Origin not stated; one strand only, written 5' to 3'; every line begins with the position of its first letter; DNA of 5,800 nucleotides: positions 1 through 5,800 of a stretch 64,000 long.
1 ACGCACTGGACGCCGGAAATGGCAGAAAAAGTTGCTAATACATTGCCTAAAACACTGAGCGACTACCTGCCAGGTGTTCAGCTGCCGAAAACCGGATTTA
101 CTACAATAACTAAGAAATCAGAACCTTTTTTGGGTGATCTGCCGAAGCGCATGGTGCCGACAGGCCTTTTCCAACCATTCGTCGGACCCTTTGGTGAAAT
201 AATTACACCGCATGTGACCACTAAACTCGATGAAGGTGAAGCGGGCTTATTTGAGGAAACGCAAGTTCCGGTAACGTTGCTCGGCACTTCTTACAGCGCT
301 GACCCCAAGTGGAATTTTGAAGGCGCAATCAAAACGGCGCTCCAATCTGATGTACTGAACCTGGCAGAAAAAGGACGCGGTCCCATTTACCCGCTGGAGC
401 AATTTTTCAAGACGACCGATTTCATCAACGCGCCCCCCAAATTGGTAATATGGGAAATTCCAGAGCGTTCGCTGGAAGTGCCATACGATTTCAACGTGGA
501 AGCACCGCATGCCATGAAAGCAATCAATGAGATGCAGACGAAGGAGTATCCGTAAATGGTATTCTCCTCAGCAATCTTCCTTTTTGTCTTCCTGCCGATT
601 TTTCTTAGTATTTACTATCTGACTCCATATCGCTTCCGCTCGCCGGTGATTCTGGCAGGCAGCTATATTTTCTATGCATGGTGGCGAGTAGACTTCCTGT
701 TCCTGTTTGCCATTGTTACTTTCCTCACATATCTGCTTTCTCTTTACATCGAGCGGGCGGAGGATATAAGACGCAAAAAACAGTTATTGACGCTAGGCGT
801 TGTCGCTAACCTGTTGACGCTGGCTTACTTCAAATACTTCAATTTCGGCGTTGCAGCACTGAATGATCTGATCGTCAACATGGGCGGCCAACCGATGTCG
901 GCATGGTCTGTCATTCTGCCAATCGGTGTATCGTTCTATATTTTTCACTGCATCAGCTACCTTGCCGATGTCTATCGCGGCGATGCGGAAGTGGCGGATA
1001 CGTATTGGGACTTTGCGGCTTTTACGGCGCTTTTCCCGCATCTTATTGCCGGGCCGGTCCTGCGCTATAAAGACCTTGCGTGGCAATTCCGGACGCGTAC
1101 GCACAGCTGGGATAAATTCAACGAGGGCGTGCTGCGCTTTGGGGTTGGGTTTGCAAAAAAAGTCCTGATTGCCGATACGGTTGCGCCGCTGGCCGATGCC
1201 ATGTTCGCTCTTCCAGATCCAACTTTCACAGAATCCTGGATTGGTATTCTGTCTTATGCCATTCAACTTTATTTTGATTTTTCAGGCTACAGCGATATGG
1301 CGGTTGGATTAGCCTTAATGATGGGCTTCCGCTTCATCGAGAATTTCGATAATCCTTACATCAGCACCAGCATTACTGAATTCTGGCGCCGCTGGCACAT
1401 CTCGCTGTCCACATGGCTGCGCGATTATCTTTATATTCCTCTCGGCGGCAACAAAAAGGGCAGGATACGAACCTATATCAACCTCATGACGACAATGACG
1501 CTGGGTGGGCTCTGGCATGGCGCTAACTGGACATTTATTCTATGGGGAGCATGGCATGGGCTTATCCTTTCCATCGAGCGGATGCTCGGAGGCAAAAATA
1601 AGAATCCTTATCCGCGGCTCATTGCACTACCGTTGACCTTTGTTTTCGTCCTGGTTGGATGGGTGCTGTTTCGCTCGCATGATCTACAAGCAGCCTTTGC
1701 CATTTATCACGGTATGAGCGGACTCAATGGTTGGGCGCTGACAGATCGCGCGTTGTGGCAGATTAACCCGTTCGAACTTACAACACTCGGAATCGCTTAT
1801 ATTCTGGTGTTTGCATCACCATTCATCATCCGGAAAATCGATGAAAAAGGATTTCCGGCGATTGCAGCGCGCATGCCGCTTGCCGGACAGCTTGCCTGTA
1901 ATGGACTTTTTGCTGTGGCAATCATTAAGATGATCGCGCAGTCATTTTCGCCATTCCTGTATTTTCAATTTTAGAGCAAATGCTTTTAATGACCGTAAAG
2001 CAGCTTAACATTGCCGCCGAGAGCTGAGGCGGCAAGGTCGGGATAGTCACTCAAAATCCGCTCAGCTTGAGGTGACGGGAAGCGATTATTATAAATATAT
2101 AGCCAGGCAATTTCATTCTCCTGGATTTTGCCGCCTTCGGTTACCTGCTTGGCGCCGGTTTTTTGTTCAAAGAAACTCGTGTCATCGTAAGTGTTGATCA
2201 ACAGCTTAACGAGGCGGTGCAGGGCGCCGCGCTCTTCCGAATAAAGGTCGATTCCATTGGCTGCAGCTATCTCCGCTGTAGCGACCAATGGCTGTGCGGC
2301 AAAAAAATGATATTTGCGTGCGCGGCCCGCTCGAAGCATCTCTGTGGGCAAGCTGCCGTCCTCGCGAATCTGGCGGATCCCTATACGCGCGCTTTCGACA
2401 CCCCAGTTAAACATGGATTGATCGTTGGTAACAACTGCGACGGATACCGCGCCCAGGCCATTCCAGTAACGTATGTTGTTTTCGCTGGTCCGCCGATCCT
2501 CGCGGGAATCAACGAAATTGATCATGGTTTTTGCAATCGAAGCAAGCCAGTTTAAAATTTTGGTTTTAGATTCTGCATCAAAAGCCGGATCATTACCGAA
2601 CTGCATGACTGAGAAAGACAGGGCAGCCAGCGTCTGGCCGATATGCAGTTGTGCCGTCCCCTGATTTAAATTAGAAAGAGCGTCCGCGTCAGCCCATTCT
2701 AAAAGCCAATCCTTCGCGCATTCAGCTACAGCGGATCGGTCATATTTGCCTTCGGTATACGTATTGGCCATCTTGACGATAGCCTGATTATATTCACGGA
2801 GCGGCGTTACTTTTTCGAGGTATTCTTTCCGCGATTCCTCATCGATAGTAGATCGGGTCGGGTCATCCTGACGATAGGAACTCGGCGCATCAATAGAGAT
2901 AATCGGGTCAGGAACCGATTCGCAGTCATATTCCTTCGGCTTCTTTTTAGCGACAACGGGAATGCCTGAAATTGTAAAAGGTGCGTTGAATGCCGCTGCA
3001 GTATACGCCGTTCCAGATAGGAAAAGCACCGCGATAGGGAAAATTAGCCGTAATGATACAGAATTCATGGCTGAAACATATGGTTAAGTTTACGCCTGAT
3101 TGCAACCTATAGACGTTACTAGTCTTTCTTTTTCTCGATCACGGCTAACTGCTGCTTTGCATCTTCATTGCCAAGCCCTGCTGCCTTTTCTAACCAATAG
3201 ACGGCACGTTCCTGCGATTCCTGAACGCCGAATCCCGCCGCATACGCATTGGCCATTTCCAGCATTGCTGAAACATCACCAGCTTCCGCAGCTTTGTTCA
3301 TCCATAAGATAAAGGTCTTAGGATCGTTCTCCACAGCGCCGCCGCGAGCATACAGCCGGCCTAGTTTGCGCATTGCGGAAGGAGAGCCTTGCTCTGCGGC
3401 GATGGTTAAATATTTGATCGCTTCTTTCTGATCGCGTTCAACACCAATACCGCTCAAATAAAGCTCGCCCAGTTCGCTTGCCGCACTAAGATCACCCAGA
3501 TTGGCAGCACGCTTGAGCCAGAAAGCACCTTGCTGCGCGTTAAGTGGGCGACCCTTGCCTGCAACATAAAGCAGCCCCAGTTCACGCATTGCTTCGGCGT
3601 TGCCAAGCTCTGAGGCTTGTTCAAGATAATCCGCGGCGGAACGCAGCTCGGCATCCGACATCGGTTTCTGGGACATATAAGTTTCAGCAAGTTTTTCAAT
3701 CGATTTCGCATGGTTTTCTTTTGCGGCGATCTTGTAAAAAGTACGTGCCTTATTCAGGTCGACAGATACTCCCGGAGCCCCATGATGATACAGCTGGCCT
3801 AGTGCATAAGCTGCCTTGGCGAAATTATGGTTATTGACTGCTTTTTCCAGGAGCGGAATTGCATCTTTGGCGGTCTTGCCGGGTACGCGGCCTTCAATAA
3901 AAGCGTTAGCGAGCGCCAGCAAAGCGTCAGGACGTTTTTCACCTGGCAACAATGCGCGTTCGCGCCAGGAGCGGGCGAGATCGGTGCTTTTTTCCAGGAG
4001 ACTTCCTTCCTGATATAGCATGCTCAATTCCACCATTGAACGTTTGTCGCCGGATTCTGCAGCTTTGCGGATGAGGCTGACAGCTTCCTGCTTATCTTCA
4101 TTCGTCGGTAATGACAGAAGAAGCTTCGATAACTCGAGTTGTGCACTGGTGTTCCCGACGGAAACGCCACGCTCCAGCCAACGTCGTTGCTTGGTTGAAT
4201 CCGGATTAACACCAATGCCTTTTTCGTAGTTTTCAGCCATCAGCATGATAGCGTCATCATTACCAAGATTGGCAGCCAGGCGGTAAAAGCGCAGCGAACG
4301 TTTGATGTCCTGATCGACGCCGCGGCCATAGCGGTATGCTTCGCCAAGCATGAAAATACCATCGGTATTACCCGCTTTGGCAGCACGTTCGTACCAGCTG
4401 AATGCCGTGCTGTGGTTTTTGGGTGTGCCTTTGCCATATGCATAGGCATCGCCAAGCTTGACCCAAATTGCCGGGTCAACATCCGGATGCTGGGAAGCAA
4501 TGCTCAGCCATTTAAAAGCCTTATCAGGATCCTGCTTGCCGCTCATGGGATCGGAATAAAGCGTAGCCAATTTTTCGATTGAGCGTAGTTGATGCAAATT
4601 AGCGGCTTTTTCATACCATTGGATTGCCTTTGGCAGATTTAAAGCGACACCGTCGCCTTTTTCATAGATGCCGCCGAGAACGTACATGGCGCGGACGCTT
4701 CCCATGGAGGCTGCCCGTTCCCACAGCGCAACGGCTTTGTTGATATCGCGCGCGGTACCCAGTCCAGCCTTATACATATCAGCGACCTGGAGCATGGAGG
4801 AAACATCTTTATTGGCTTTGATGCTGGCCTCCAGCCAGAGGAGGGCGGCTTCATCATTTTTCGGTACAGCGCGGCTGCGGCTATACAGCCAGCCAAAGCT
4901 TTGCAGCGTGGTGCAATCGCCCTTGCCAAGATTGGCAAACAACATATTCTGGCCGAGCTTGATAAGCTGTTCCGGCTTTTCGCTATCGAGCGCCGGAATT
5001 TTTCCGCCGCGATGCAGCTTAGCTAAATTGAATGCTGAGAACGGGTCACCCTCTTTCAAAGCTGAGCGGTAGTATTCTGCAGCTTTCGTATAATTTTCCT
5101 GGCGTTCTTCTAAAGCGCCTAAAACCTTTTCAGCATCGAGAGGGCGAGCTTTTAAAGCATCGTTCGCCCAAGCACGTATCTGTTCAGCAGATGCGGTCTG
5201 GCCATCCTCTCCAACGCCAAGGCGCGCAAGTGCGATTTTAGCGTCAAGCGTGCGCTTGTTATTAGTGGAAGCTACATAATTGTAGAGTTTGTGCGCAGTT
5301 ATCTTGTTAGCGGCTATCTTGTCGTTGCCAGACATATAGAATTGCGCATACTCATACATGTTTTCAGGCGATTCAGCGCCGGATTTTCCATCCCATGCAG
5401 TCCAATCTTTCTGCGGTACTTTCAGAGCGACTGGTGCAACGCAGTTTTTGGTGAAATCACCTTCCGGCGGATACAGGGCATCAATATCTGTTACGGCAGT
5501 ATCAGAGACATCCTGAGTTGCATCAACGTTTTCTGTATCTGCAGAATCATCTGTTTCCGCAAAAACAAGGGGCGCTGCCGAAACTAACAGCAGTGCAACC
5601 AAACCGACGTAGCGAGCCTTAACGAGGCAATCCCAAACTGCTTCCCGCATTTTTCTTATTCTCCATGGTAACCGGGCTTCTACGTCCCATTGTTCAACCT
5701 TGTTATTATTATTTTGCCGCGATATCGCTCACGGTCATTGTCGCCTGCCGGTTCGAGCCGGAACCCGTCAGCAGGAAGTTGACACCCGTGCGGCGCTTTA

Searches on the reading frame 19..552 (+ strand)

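Call 9: search_protein_families(library=pfam, proteins=[window:19-552:+], max_evalue=0.001)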
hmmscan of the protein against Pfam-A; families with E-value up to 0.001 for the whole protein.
window:19-552:+ (178 aa): 1 family
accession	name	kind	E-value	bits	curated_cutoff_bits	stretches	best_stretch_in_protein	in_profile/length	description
PF16822.11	ALGX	-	4.8e-31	108.8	26.5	1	2-149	119-268/268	SGNH hydrolase-like domain, acetyltransferase AlgX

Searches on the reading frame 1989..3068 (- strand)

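Call 9: search_protein_families(library=pfam, proteins=[window:1989-3068:-], max_evalue=0.001)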
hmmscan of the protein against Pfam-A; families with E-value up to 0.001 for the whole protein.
window:1989-3068:- (360 aa): 1 family
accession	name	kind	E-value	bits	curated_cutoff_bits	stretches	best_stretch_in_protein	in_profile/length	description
PF05426.18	Alginate_lyase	-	2e-38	132.9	22.2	1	158-298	130-273/275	Alginate lyase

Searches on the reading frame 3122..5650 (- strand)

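Call 9: search_protein_families(library=pfam, proteins=[window:3122-5650:-], max_evalue=0.001)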
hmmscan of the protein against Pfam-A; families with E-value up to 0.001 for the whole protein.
window:3122-5650:- (843 aa): 3 families
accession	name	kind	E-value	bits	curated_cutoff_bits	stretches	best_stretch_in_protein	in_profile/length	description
PF08238.18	Sel1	-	5.5e-87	283.6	30.7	8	722-756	2-36/36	Sel1 repeat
PF13432.12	TPR_16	-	1.8e-05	25.5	32.7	0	163-203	21-62/65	Tetratricopeptide repeat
PF23310.1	TPR_27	-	5.1e-05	23.3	27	0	671-751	14-91/110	Plant tetratrico peptide repeats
